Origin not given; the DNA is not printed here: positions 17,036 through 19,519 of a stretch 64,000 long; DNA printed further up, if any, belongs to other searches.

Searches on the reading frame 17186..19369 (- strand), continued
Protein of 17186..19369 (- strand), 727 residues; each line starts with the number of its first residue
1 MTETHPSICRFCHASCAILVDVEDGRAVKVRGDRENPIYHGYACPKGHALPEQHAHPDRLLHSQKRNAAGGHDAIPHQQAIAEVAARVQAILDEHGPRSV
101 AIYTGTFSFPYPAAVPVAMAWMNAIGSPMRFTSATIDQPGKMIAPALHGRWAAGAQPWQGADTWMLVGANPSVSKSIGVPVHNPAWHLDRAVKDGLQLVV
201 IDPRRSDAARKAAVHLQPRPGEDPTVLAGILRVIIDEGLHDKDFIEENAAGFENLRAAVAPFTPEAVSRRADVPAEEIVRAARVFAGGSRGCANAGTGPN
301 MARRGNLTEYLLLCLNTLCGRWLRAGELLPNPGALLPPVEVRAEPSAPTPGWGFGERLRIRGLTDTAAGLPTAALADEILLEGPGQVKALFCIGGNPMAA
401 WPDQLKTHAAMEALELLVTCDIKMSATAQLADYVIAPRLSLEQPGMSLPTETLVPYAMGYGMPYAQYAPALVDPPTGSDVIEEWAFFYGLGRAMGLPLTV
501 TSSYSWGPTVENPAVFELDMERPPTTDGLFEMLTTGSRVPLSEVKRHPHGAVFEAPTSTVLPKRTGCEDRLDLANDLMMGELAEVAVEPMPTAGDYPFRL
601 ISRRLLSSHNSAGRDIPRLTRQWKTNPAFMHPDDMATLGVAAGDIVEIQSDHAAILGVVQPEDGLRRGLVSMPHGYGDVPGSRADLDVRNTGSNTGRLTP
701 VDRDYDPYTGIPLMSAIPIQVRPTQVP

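Call 37: find_encoding_contigs(protein=P0008, flank=7000, max_places=2)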
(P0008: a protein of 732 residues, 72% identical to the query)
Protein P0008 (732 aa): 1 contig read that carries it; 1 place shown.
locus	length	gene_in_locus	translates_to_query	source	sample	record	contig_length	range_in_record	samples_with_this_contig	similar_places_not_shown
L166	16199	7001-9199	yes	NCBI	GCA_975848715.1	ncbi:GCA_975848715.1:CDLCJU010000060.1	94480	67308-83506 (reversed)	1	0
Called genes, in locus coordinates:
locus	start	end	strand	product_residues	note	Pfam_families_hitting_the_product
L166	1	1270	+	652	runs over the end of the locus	PF00724:Oxidored_FMN, PF00070:Pyr_redox (faint), PF00890:FAD_binding_2 (faint), PF07992:Pyr_redox_2, PF12831:FAD_oxidored (faint)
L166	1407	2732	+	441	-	PF00561:Abhydrolase_1, PF12146:Hydrolase_4, PF00211:Guanylate_cyc (faint)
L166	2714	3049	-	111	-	PF01914:MarC (weak)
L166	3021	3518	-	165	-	-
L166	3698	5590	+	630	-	PF01435:Peptidase_M48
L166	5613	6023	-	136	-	PF01042:Ribonuc_L-PSP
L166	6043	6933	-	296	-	PF03476:MOSC_N, PF03473:MOSC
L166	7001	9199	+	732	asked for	PF04879:Molybdop_Fe4S4, PF00384:Molybdopterin, PF01568:Molydop_binding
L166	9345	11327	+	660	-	-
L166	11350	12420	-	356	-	PF01636:APH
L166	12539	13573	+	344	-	PF04018:VCA0040-like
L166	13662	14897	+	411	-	PF13469:Sulfotransfer_3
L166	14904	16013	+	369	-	PF06742:DUF1214 (faint)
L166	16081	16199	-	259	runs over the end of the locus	PF00106:adh_short, PF01370:Epimerase (weak), PF08659:KR (faint), PF13561:adh_short_C2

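Call 42: predict_structure(alignment_id=A3)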
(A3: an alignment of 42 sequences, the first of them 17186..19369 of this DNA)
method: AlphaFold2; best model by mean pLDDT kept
length: 727 residues; sequences in the alignment: 42
mean_pLDDT: 87.4   pTM: 0.89
mean pLDDT of the five models: 87.4, 86.7, 84.6, 83.6, 83.3
residues with pLDDT >= 90: 422; 70-90: 225; 50-70: 71; < 50: 9
segments of 3 or more residues with pLDDT < 50: 355-358, 505-508
pLDDT, mean of each block of 10 residues (from residue 1): 94 88 96 90 88 92 96 97 99 96 85 93 93 73 87 86 86 57 64 90 88 93 95 98 97 98 97 97 95 84 87 96 91 83 90 51 58 82 90 87 88 97 91 96 91 68 90 96 97 97 59 87 95 92 96 88 95 95 90 79 70 74 84 96 94 92 93 81 83 84 68 84 83
secondary structure, 60 per line:
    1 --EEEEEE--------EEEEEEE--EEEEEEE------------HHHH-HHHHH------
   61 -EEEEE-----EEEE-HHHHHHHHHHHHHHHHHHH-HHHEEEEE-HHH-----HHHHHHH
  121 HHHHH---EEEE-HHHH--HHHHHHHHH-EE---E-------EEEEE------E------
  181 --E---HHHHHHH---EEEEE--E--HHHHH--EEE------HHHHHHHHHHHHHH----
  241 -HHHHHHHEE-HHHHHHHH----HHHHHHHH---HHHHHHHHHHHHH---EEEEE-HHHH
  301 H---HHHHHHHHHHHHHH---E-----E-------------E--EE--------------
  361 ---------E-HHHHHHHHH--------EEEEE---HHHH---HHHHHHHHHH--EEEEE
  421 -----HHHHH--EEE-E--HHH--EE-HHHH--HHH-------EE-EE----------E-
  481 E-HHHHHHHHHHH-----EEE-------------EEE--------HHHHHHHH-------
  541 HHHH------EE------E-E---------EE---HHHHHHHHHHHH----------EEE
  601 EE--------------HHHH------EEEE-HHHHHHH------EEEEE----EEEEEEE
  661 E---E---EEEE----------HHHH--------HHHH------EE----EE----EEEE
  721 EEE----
elements in order (helices of 4 or more, strands of 3 or more residues): E3-8 E17-23 E26-32 H45-48 H50-54 E62-66 E72-75 H77-95 E100-104 H114-125 E129-132 H134-137 H140-148 E163-167 H187-193 E197-201 H207-211 E214-216 H223-236 H242-248 H252-259 H264-271 H275-287 E291-295 H297-301 H305-318 H372-380 E389-393 H397-400 H404-413 E416-420 H426-430 E433-435 H448-451 H483-493 E499-501 E515-517 H526-533 H541-544 H576-587 E598-602 H617-620 E627-630 H632-638 E645-649 E654-661 E669-672 H683-686 H695-698 E717-723

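Call 46: fold_search(model_id=the predicted structure, library=pdb)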
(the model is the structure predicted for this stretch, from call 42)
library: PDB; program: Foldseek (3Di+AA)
matches with E <= 10: 846; with E <= 0.001: 181
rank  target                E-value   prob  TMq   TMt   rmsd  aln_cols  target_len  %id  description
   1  2e7z                  1.5e-43  1.00  0.74  0.74   7.2       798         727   20  Acetylene Hydratase from Pelobacter acetylenicus (released 2007-02-27)
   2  7vw6_A                1.2e-42  1.00  0.77  0.62   6.1       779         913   20  Cryo-EM Structure of Formate Dehydrogenase 1 from Methylorubrum extorquens AM1 (released 2022-06-01)
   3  2vpw_A                2.5e-42  1.00  0.76  0.76   5.7       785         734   21  Polysulfide reductase with bound menaquinone (released 2008-06-10)
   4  2v45                  6.9e-41  1.00  0.72  0.72   7.2       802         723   20  A New Catalytic Mechanism of Periplasmic Nitrate Reductase from Desulfovibrio desulfuricans ATCC 27774 from Crystallogra (released 2008-03-18)
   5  8j83_A                1.6e-40  1.00  0.74  0.60   6.9       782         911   20  Crystal structure of formate dehydrogenase from Methylorubrum extorquens AM1 (released 2023-10-11)
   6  1fdi                  2.9e-40  1.00  0.72  0.74   7.3       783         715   19  OXIDIZED FORM OF FORMATE DEHYDROGENASE H FROM E. COLI COMPLEXED WITH THE INHIBITOR NITRITE (released 1997-08-20)
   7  2jio                  3.4e-40  1.00  0.72  0.73   7.1       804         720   20  A New Catalytic Mechanism of Periplasmic Nitrate Reductase from Desulfovibrio desulfuricans ATCC 27774 from Crystallogra (released 2008-03-18)
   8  2v3v                  6.4e-40  1.00  0.72  0.72   7.4       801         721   20  A New Catalytic Mechanism of Periplasmic Nitrate Reductase from Desulfovibrio desulfuricans ATCC 27774 from Crystallogra (released 2008-03-18)
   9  2nap                  9.6e-40  1.00  0.72  0.73   7.0       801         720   20  DISSIMILATORY NITRATE REDUCTASE (NAP) FROM DESULFOVIBRIO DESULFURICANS (released 1999-09-19)
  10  7z0t_A                2.1e-37  1.00  0.71  0.72   7.6       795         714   19  Structure of the Escherichia coli formate hydrogenlyase complex (aerobic preparation, composite structure) (released 2022-09-28)
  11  9ktl_A                3.1e-37  1.00  0.74  0.58   6.5       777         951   18  Cryo-EM structure of reduced form of formate dehydrogenase from Rhodobacter aestuarii (RaFDH) with NADH (released 2025-06-18)
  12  1aa6                  7.4e-37  1.00  0.70  0.72   8.5       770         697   19  REDUCED FORM OF FORMATE DEHYDROGENASE H FROM E. COLI (released 1997-08-20)
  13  6cz7_C                7.4e-37  1.00  0.75  0.68   6.7       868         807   17  The arsenate respiratory reductase (Arr) complex from Shewanella sp. ANA-3 (released 2018-08-15)
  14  6cz7_A                1.5e-36  1.00  0.75  0.67   6.7       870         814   17  The arsenate respiratory reductase (Arr) complex from Shewanella sp. ANA-3 (released 2018-08-15)
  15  6tg9_A                2.9e-36  1.00  0.71  0.55   7.4       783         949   19  Cryo-EM Structure of NADH reduced form of NAD+-dependent Formate Dehydrogenase from Rhodobacter capsulatus (released 2020-04-22)
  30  2ivf_A                6.4e-33  1.00  0.70  0.57   7.9       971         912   14  Ethylbenzene dehydrogenase from Aromatoleum aromaticum (released 2006-09-14)
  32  4ydd_C                7.1e-33  1.00  0.68  0.56   9.9       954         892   16  Crystal structure of the perchlorate reductase PcrAB from Azospira suillum PS (released 2016-03-09)
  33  4ydd_A                7.6e-33  1.00  0.70  0.58   8.7       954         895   16  Crystal structure of the perchlorate reductase PcrAB from Azospira suillum PS (released 2016-03-09)
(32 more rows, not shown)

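Call 57: list_cluster_members(proteins=[P0001, P0121, P0002])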
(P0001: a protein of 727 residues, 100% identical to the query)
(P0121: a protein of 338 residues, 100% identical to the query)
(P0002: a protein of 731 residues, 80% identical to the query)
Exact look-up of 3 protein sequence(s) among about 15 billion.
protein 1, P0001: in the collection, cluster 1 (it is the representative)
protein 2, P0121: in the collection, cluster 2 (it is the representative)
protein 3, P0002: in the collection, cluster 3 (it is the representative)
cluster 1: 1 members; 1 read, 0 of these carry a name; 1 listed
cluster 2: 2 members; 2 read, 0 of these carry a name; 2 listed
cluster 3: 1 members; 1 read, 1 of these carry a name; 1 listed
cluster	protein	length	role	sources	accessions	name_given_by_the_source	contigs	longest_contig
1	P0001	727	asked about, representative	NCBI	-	-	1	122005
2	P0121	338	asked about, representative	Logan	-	-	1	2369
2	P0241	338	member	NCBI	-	-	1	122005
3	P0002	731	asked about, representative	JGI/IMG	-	anaerobic selenocysteine-containing dehydrogenase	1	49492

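Call 59: search_dna_similar(query=window:17186-19369:-, collection=plasmids, mode=protein, max_evalue=1e-30, max_rows=25)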
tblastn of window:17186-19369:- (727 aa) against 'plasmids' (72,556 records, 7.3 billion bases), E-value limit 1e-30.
Records with a match: 32; places in all: 36; records where one place covers at least 80% of the query: 25.
Best place of each record, by identity: <60% 32.
By first word of the organism name: Streptomyces 7; Deinococcus 7; Sphingopyxis 2; Novosphingobium 2; Mycobacterium 2; Caballeronia 2; Rhodococcus 2; Rhodobacteraceae 1; Tardibacter 1; Massilia 1; and 5 more.
By predicted mobility (MOB-suite, as given by PLSDB): non-mobilizable 22; mobilizable 7; conjugative 3.
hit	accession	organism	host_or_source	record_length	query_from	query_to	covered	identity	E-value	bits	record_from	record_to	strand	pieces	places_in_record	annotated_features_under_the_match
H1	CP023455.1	Rhodobacteraceae bacterium QY30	whole organism,paddy soil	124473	4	721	99%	46.7%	5e-177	568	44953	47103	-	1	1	record has no annotation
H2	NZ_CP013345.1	Sphingopyxis macrogoltabida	whole organism,activated sludge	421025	5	727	99%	45.6%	5e-164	531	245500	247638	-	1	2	molybdopterin-dependent oxidoreductase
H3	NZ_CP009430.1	Sphingopyxis macrogoltabida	soil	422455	5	727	99%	45.6%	5e-164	531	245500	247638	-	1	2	molybdopterin-dependent oxidoreductase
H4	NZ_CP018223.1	Tardibacter chloracetimidivorans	whole organism,soil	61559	1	714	98%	43.3%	7e-169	545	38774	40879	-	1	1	molybdopterin-dependent oxidoreductase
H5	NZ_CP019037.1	Massilia putida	Soil,wolfram mine tailing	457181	7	727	99%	39.9%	7e-140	461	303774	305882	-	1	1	molybdopterin-dependent oxidoreductase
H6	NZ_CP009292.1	Novosphingobium pentaromativorans US6-1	mud sediment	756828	7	721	98%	39.2%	1e-144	475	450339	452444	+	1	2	molybdopterin-dependent oxidoreductase | hypothetical protein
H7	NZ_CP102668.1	Sphingobium sp. JS3065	whole organism,chemical plant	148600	7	723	99%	37.8%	2e-129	431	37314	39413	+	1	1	molybdopterin-dependent oxidoreductase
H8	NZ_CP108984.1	Streptomyces sp. NBC_00726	-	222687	2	722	99%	30.4%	8e-55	212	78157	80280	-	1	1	molybdopterin-dependent oxidoreductase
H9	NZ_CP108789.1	Streptomyces sp. NBC_00887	-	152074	2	722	99%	30.1%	1e-57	220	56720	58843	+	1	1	molybdopterin-dependent oxidoreductase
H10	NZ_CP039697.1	Novosphingobium sp. EMRT-2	cell,freshwater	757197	7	723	99%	29.9%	2e-58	223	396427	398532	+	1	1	molybdopterin-dependent oxidoreductase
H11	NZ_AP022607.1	Mycobacterium branderi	-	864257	1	677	93%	31.5%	2e-54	211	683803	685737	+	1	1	molybdopterin-dependent oxidoreductase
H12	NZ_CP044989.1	Deinococcus sp. AJ005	single cell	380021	9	721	98%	29.1%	2e-57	219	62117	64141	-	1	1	molybdopterin-dependent oxidoreductase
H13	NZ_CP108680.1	Streptomyces sp. NBC_01216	-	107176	9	727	99%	28.7%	1e-53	208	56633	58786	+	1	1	molybdopterin-dependent oxidoreductase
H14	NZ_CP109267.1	Streptomyces sp. NBC_01643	-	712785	1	722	99%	28.1%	5e-55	212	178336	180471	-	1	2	molybdopterin-dependent oxidoreductase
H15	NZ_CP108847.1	Streptomyces sp. NBC_00846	-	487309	3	724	99%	28.1%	1e-49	196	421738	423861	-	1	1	molybdopterin oxidoreductase family protein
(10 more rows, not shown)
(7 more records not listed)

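Call 60: get_annotated_region(hit=H2, flank=9000)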
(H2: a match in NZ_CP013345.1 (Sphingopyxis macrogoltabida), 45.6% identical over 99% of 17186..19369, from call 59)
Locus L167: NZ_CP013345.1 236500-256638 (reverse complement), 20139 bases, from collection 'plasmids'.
description: Sphingopyxis macrogoltabida strain 203N plasmid unnamed1, complete sequence
organism: Sphingopyxis macrogoltabida (NCBI taxid 33050)
taxonomy: Bacteria; Pseudomonadota; Alphaproteobacteria; Sphingomonadales; Sphingomonadaceae; Sphingopyxis; Sphingopyxis macrogoltabida
host: -; source: whole organism,activated sludge; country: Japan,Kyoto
typing (MOB-suite, as given by PLSDB): non-mobilizable; mating-pair formation MPF_F
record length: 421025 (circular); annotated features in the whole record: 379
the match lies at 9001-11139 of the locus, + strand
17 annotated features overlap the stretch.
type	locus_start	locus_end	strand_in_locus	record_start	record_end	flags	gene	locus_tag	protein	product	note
CDS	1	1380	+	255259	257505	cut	-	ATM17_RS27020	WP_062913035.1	TonB-dependent receptor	GO:0015891 - siderophore transport [Evidence IEA]; GO:0055085 - transmembrane transport [Evidence IEA]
CDS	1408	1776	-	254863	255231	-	-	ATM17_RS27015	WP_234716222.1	helix-turn-helix domain-containing protein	-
CDS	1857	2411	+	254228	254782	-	-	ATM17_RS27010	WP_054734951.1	carboxymuconolactone decarboxylase family protein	-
CDS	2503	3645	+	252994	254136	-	-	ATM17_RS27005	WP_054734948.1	CaiB/BaiF CoA-transferase family protein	-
CDS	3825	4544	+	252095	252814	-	-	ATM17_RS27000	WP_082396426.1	TetR/AcrR family transcriptional regulator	-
CDS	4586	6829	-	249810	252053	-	-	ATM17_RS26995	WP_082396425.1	TonB-dependent receptor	-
CDS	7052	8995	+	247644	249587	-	-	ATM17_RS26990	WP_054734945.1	AMP-binding protein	-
CDS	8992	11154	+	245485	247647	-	-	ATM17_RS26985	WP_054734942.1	molybdopterin-dependent oxidoreductase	-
CDS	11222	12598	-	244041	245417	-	-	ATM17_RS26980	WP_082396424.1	2-hydroxyacyl-CoA dehydratase family protein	-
CDS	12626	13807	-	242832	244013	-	-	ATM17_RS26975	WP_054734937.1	2-hydroxyacyl-CoA dehydratase family protein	-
CDS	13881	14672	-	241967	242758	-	-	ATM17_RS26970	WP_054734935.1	SDR family oxidoreductase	-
CDS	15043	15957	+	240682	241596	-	-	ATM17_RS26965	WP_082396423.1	acyl-CoA dehydratase activase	-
CDS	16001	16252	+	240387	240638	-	-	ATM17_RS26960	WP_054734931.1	hypothetical protein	-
CDS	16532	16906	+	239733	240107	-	-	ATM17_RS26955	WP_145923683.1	OB-fold domain-containing protein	-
CDS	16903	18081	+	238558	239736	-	-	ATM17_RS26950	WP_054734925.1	thiolase family protein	-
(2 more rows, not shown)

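Call 61: get_annotated_region(hit=H4, flank=9000)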
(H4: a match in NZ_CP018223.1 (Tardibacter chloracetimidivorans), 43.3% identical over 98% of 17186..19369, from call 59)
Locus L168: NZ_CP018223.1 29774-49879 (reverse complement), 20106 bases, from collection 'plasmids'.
description: Tardibacter chloracetimidivorans strain JJ-A5 plasmid pHSL2, complete sequence
organism: Tardibacter chloracetimidivorans (NCBI taxid 1921510)
taxonomy: Bacteria; Pseudomonadota; Alphaproteobacteria; Sphingomonadales; Sphingomonadaceae; Tardibacter; Tardibacter chloracetimidivorans
host: -; source: whole organism,soil; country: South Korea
typing (MOB-suite, as given by PLSDB): mobilizable; replicon rep_cluster_1617; relaxase MOBP
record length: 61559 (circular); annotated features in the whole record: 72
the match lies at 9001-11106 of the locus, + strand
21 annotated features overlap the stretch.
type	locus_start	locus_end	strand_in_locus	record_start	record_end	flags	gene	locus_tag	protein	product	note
CDS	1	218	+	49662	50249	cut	-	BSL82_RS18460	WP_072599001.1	TRAP transporter small permease subunit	-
CDS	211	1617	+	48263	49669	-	-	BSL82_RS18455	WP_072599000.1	TRAP transporter large permease subunit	-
CDS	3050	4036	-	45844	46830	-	-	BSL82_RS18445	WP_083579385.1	LysR family transcriptional regulator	-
CDS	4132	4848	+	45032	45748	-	-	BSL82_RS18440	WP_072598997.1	NAD(P)-dependent alcohol dehydrogenase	-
CDS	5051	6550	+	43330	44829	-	istA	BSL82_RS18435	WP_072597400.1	IS21 family transposase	-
CDS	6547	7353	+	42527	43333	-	istB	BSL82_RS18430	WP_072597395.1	IS21-like element helper ATPase IstB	-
CDS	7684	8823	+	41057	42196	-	-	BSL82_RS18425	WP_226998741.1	amidohydrolase family protein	-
CDS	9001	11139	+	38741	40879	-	-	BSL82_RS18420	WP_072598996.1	molybdopterin-dependent oxidoreductase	-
CDS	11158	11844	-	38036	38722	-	-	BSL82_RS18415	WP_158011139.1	MarR family winged helix-turn-helix transcriptional regulator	GO:0006355 - regulation of DNA-templated transcription [Evidence IEA]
CDS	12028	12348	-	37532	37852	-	-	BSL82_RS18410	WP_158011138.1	hypothetical protein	-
CDS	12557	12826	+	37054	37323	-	-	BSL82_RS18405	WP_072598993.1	DUF736 domain-containing protein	-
CDS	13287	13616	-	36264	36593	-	-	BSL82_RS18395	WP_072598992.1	XRE family transcriptional regulator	-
CDS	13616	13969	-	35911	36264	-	-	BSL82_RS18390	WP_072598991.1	type II toxin-antitoxin system RelE/ParE family toxin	-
CDS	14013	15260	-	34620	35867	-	-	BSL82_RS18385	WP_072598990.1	site-specific integrase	-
CDS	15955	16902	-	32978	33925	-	-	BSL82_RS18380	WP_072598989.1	LLM class flavin-dependent oxidoreductase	-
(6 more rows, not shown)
